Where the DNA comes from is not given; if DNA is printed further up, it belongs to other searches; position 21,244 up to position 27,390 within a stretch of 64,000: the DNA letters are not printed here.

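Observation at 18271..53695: Seven proteins from four unrelated families end in the same acidic-aromatic tail (D/N-F/Y-x-F/L-COOH)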

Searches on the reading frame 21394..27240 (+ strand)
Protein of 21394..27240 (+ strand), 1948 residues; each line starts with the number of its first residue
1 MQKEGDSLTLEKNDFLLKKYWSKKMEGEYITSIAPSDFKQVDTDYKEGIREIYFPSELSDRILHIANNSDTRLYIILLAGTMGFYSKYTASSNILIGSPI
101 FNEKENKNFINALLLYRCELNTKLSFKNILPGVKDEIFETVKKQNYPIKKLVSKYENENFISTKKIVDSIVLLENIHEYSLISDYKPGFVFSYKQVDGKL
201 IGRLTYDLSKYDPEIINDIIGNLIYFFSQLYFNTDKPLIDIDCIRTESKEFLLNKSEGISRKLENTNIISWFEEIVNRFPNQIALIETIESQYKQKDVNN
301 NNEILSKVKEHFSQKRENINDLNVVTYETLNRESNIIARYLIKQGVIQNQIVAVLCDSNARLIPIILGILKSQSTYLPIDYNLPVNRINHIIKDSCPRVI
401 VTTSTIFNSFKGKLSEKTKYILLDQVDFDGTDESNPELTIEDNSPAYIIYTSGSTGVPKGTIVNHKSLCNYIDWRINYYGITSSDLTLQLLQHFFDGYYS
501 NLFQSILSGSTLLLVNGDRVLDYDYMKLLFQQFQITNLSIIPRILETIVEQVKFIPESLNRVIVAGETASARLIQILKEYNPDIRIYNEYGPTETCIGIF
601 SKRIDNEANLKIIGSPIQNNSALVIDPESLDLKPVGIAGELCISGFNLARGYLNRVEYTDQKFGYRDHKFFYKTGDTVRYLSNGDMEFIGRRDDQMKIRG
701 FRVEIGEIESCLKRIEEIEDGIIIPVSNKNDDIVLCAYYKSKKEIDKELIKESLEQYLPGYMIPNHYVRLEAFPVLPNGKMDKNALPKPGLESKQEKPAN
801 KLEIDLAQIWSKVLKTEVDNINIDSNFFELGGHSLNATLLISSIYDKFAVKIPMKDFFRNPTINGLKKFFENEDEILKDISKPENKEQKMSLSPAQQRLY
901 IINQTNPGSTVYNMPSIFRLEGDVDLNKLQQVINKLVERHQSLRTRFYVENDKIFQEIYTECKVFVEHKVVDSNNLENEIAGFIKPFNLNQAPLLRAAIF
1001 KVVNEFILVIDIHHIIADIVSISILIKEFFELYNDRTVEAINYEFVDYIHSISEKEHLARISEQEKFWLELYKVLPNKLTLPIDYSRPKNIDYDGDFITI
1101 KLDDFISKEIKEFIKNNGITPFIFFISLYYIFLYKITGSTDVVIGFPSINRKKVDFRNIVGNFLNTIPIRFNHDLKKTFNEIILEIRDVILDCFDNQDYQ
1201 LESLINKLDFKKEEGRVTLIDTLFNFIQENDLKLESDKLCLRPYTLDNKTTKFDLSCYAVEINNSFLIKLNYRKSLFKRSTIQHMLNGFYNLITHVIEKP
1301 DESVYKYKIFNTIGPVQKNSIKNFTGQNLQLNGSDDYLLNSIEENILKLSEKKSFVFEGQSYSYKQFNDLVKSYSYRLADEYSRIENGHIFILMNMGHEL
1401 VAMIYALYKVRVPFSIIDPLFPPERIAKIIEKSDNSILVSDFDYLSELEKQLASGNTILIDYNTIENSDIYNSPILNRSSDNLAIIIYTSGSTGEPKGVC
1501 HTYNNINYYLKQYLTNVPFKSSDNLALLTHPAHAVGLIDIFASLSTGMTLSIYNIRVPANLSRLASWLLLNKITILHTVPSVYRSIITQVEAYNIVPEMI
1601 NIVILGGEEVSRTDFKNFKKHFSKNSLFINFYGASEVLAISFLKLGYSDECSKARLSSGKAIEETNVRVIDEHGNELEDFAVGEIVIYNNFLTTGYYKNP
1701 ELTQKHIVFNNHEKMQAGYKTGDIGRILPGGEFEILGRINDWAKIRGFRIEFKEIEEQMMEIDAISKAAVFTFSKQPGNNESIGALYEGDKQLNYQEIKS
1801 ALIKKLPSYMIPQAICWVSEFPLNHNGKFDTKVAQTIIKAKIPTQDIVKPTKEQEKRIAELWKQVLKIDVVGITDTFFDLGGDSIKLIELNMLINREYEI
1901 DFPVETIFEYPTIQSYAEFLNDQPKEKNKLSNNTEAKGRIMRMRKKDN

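Call 5: search_protein_families(library=pfam, proteins=[window:21394-27240:+])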
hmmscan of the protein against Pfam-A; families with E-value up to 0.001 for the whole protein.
window:21394-27240:+ (1948 aa): 4 families
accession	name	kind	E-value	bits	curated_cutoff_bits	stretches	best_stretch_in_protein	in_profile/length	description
PF00501.34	AMP-binding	-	3e-114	382.2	29.9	2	315-653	11-384/384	AMP-binding enzyme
PF00668.25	Condensation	-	5.9e-112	375.1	30.6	2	887-1311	2-448/456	Condensation domain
PF00550.31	PP-binding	-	3.9e-36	123.5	20.8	2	1857-1920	2-67/67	Phosphopantetheine attachment site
PF13193.12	AMP-binding_C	-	1.5e-08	35.9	24.5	0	1754-1828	1-76/76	AMP-binding enzyme C-terminal domain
